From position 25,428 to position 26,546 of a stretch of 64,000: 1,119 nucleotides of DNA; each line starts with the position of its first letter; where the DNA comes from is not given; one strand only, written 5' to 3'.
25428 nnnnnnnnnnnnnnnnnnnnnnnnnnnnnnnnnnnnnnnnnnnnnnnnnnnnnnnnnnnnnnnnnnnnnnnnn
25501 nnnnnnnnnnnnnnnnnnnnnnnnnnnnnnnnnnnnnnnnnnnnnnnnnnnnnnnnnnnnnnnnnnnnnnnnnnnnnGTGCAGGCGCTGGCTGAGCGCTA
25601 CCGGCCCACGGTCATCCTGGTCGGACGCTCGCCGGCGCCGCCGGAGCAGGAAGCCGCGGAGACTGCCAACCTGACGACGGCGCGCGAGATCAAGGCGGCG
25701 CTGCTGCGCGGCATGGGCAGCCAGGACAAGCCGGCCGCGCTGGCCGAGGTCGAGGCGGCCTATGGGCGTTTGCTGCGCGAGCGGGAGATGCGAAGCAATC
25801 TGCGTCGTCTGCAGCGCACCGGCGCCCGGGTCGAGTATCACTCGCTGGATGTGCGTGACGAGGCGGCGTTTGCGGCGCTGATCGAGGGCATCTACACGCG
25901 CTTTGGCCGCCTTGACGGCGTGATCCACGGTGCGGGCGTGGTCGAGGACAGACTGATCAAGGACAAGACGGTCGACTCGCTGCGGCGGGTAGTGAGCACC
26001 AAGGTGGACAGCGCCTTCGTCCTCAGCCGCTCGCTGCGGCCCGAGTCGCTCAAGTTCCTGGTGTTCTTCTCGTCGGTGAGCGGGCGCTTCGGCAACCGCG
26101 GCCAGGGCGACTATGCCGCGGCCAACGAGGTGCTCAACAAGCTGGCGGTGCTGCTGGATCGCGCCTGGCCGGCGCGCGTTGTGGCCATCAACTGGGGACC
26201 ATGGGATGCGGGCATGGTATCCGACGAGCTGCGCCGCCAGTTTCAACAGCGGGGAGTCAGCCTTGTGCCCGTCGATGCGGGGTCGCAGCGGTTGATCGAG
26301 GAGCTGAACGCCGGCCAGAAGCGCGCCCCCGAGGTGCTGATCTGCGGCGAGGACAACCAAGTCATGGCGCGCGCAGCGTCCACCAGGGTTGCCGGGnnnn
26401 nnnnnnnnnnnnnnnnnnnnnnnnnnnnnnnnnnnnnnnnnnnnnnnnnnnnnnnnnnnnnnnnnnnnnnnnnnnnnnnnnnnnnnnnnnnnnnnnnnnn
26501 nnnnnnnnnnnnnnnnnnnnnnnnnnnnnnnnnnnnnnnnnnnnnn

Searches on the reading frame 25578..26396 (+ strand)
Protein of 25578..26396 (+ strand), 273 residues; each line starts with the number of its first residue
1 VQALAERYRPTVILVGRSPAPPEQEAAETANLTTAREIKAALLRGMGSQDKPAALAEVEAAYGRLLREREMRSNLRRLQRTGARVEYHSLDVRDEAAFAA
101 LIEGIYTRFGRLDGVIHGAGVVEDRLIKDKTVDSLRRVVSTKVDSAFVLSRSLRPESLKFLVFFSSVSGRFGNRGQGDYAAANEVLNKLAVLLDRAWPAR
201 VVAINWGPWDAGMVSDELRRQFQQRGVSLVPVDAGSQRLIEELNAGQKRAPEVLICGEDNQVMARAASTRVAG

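Call 7: search_protein_families(library=pfam, proteins=[window:25578-26396:+], max_evalue=0.001)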
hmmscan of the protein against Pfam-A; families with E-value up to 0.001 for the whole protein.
window:25578-26396:+ (273 aa): 3 families
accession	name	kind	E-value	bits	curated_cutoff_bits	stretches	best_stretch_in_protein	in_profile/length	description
PF08659.16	KR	-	8.2e-36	124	22.6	1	67-210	37-179/180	KR domain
PF00106.31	adh_short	-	2.2e-14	53.8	26.6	1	68-215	34-188/195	short chain dehydrogenase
PF13561.12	adh_short_C2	-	4.1e-12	46.6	27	1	69-216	30-183/236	Enoyl-(Acyl carrier protein) reductase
